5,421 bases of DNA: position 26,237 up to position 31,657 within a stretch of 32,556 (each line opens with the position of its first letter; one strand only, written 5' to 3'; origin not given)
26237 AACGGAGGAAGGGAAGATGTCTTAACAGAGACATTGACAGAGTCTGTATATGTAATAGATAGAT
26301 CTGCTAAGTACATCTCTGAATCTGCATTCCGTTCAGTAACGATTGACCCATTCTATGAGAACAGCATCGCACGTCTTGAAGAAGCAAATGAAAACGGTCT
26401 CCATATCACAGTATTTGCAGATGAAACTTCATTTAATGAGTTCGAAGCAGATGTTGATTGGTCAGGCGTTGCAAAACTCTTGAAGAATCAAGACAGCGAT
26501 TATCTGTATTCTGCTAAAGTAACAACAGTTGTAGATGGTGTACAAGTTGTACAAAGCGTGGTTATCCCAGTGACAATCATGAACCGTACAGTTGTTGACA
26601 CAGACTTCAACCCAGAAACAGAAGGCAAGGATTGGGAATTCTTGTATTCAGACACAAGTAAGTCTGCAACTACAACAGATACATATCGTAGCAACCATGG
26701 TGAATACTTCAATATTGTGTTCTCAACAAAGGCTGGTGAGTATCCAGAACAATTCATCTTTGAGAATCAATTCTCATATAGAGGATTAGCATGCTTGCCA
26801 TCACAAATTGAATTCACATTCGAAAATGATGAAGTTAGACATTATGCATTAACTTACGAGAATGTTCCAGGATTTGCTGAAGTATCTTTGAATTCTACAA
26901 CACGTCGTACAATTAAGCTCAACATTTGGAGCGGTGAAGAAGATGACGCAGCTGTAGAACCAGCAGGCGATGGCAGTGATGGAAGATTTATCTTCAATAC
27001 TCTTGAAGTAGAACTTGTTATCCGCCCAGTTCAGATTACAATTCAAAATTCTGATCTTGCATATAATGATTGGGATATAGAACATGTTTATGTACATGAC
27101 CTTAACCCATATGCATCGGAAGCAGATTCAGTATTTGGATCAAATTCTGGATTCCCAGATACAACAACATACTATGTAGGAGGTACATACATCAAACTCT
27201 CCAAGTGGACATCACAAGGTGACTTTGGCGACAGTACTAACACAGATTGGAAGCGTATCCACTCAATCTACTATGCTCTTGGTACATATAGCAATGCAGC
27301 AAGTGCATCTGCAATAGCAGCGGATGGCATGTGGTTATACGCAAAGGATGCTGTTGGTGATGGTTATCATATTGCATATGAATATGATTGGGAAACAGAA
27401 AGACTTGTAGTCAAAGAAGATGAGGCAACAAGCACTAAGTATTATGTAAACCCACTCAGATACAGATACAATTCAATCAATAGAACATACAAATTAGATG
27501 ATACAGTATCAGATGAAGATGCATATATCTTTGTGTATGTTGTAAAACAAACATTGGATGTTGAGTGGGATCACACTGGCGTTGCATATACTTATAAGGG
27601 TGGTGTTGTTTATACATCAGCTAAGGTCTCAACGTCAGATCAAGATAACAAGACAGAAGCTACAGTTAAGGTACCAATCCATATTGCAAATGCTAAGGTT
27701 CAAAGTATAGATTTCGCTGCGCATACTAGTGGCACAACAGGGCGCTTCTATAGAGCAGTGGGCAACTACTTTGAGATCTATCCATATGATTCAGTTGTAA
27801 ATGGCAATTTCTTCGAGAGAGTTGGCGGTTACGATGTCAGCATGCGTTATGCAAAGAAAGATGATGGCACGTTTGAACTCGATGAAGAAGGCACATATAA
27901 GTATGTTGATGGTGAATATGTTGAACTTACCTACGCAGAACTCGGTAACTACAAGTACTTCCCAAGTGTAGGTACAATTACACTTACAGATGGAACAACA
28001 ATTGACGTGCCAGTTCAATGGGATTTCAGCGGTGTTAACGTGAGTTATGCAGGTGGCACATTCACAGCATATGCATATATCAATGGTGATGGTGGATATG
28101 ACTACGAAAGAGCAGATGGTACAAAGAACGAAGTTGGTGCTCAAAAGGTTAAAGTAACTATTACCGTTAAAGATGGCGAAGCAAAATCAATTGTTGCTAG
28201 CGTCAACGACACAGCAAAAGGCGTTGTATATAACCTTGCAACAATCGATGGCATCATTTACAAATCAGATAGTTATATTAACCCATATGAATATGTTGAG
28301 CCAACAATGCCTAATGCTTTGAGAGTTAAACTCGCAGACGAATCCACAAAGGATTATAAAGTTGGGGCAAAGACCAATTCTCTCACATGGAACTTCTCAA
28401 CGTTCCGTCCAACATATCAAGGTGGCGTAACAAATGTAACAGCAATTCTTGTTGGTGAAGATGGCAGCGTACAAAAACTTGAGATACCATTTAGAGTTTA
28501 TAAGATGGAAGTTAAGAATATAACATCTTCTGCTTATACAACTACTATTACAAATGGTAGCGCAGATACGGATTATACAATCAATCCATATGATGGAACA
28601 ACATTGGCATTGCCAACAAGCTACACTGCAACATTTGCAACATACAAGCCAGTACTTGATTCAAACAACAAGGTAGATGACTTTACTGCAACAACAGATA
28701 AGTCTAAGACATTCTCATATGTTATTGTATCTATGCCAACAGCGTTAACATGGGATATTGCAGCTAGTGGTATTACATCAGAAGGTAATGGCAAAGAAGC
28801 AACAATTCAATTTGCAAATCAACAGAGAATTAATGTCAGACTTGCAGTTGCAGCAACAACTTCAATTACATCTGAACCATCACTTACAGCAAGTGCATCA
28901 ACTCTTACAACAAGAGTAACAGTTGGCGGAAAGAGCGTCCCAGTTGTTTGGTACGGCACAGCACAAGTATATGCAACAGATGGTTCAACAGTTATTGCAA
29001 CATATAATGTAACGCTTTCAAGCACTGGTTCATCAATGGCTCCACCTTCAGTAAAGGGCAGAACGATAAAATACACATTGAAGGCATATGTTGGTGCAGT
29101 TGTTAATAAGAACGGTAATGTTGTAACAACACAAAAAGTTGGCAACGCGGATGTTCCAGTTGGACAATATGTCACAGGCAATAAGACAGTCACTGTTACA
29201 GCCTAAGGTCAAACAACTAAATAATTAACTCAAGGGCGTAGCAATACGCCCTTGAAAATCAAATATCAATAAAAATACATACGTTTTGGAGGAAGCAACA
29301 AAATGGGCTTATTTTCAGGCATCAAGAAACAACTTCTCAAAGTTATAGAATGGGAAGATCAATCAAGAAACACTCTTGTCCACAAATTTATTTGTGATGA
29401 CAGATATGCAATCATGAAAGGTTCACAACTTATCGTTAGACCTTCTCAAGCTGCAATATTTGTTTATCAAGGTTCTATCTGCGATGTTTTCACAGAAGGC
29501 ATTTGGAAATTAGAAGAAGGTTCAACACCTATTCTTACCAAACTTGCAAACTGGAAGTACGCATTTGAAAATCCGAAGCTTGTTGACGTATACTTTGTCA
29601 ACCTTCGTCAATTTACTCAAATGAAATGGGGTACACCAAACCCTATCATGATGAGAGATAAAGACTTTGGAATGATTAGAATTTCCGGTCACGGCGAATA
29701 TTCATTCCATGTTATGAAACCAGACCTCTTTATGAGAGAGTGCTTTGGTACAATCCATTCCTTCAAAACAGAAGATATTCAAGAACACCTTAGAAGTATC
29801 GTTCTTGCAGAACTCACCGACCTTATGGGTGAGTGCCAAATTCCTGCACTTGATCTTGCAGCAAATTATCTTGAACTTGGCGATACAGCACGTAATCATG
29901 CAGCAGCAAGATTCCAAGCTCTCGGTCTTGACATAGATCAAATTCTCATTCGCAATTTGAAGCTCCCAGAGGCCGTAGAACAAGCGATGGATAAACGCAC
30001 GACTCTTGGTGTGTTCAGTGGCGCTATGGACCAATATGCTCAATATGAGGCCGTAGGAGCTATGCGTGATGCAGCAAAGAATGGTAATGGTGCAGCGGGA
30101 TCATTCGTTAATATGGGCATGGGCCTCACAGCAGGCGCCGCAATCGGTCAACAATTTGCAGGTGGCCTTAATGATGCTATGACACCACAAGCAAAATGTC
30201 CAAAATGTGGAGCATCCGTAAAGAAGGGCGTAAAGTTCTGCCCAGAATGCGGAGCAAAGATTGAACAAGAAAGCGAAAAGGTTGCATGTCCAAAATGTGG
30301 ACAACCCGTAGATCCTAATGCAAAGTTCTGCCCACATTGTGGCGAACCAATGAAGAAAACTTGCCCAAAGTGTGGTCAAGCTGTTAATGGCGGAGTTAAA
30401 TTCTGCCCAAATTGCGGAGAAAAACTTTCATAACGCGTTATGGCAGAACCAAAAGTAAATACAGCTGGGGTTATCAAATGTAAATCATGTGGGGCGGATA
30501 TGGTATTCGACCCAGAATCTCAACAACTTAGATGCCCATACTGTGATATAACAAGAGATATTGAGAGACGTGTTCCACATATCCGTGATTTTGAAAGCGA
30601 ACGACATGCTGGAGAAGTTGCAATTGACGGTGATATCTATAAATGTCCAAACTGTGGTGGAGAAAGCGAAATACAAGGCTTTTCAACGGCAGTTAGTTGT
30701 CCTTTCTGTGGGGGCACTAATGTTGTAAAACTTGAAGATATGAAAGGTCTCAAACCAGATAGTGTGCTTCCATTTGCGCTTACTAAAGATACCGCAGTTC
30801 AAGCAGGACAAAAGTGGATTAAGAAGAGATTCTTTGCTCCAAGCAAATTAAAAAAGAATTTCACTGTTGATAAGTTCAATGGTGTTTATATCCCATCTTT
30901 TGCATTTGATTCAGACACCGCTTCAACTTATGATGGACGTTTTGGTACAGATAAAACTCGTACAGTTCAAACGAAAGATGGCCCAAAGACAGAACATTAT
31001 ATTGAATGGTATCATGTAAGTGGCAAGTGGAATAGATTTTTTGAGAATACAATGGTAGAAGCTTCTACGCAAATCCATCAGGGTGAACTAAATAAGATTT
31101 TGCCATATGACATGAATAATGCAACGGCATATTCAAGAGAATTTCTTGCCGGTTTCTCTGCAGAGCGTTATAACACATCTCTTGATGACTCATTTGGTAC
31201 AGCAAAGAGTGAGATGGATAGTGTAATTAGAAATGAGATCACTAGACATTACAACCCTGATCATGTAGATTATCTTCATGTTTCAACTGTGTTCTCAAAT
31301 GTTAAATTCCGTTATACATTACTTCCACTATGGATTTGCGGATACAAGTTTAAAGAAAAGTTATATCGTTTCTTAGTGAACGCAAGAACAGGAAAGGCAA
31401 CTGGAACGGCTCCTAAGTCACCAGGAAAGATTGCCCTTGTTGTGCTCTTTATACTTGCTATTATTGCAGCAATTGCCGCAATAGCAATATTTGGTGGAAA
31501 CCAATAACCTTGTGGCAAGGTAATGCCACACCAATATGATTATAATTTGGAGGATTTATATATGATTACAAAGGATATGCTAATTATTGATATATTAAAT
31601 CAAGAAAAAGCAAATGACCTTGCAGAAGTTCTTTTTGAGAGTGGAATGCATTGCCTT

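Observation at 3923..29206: A single 25.3-kb ORF encoding an 8,427-aa, N-terminally lipid-anchored giant protein of an unrecognised family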

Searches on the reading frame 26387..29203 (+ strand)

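Call 6: search_protein_families(library=pfam, proteins=[window:26387-29203:+], max_evalue=0.1)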
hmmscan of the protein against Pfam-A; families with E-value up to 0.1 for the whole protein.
window:26387-29203:+ (939 aa): 1 family
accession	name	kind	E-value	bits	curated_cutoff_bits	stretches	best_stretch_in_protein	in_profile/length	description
PF07532.17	Big_4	-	7.8e-05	22.6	22.1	1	513-567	5-58/59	Bacterial Ig-like domain (group 4)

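Call 28: search_protein_families(library=ncbifam, proteins=[window:26387-29203:+], max_evalue=0.1)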
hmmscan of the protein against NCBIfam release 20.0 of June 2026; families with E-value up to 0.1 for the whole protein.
window:26387-29203:+ (939 aa): 0 families

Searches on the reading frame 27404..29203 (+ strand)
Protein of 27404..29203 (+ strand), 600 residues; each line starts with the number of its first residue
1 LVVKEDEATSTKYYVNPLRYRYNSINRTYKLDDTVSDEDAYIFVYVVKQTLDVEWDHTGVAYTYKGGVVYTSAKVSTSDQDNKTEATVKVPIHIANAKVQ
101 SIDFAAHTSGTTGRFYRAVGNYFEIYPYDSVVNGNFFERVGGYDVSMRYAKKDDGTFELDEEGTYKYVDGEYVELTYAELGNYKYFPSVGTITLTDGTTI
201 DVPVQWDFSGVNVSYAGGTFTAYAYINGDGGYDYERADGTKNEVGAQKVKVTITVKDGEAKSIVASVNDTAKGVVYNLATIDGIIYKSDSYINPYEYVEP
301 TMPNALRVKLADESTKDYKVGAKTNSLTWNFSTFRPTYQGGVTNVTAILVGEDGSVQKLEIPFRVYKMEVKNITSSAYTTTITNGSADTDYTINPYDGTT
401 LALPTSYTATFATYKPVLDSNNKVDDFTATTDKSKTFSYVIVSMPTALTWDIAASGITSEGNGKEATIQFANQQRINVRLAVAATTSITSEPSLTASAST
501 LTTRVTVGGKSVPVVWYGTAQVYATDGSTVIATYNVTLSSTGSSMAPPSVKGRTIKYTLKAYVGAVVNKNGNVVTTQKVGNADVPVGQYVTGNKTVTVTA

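Call 86: find_related_loci(query=A8, collection=metagenome_contigs, flank=8000)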
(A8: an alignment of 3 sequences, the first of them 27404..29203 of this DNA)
Query A8 (600 aa) in metagenome_contigs; peptide patterns used: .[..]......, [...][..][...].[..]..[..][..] (x = any residue, [..] = any of these).
117 stretches matched a pattern; 5 encode a relative of the query (tblastn E <= 1e-3); 4 distinct loci.
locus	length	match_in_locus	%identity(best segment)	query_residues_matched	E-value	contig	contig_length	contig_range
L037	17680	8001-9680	31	17-599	6e-55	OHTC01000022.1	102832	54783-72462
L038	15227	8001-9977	28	19-580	3e-33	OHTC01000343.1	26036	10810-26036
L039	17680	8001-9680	31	17-599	6e-55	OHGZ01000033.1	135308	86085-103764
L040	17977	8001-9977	28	19-580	3e-33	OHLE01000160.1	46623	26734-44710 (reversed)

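Call 91: search_protein_families(library=pfam, proteins=[L037:72-9686:+, L038:57-10025:+, L037:9862-10977:+, L038:10166-11200:+], max_evalue=0.01)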
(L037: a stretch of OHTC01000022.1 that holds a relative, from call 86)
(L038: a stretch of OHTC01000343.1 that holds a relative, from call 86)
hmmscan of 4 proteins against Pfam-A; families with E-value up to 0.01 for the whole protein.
L037:72-9686:+ (3204 aa): 1 family
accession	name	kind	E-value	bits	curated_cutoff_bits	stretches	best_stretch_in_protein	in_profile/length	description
PF07532.17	Big_4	-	0.00059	19.8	22.1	1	2365-2389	15-39/59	Bacterial Ig-like domain (group 4)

L038:57-10025:+ (3322 aa): 0 families

L037:9862-10977:+ (371 aa): 2 families
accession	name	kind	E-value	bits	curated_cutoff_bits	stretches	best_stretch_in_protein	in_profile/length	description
PF03547.23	Mem_trans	-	5.2e-18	65.2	25.7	1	159-367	94-343/343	Membrane transport protein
PF01758.21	SBF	-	2.4e-05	24.5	24.3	1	268-370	7-114/191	Sodium Bile acid symporter family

L038:10166-11200:+ (344 aa): 2 families
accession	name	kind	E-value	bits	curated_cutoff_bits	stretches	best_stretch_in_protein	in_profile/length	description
PF03547.23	Mem_trans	-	1.1e-19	70.7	25.7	1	132-340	94-342/343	Membrane transport protein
PF01758.21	SBF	-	0.00067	19.8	24.3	1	241-344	7-114/191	Sodium Bile acid symporter family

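Call 100: search_solved_structures(query=A7, max_evalue=10, show_alignments=1)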
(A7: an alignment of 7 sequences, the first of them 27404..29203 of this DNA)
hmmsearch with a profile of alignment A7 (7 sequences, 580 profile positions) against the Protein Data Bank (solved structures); distinct sequences matched with E-value up to 10: 0.

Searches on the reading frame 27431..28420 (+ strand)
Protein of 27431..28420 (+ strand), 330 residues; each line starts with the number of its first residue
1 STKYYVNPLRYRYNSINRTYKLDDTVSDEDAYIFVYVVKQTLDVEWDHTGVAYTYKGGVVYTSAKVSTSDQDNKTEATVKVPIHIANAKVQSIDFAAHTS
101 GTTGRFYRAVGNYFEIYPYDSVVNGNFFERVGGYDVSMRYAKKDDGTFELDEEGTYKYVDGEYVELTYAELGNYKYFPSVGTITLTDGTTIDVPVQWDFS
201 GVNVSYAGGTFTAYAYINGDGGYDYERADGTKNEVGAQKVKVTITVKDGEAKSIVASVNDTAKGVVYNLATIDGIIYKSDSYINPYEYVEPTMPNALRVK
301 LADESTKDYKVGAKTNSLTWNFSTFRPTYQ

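Call 75: search_protein_families(library=pfam, proteins=[window:27431-28420:+], max_evalue=5)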
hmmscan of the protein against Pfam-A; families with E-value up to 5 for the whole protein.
window:27431-28420:+ (330 aa): 4 families
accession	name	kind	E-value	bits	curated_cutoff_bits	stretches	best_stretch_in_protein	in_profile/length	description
PF07532.17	Big_4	-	1.8e-05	24.7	22.1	1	165-219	5-58/59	Bacterial Ig-like domain (group 4)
PF07076.17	DUF1344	-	0.0083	16.3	23.1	1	182-204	17-39/60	Protein of unknown function (DUF1344)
PF24130.1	DUF7397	-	0.03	14.6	27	1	38-64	14-40/56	Family of unknown function (DUF7397)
PF21265.3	SBB_T7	-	0.032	14.2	27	1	209-261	2-50/169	Single-stranded DNA-binding protein, Bacteriophage T7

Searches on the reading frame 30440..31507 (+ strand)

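Call 7: search_protein_families(library=pfam, proteins=[window:30440-31507:+], max_evalue=0.01)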
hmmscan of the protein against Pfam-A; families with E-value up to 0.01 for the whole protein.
window:30440-31507:+ (355 aa): 9 families
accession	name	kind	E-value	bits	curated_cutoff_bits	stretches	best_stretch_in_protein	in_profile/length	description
PF08271.17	Zn_Ribbon_TF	-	4.5e-06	26.5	29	0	13-35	2-25/43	TFIIB zinc-binding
PF07295.17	DUF1451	-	5.9e-06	26.9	26.1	0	53-94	101-141/146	Zinc-ribbon containing domain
PF09723.15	Zn_ribbon_8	-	1.4e-05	25.4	34.4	1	67-98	6-40/41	Zinc ribbon domain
PF01155.25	HypA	-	7.3e-05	23.2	28.9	0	67-95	71-97/112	Hydrogenase/urease nickel incorporation, metallochaperone, hypA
PF19134.6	DUF5817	-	0.00059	20.2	31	0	11-44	3-36/57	Domain of unknown function (DUF5817)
PF08792.16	A2L_zn_ribbon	-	0.0023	18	22.9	0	65-91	2-28/33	A2L zinc ribbon domain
PF04810.20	zf-Sec23_Sec24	-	0.0032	17.9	25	0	12-41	2-35/39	Sec23/Sec24 zinc finger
PF15777.11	Anti-TRAP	-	0.0046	17.4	32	0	68-99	12-45/59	Tryptophan RNA-binding attenuator protein inhibitory protein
PF07191.17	Zn_ribbon_6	-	0.0057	17.1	25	0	12-43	1-30/67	Double zinc ribbon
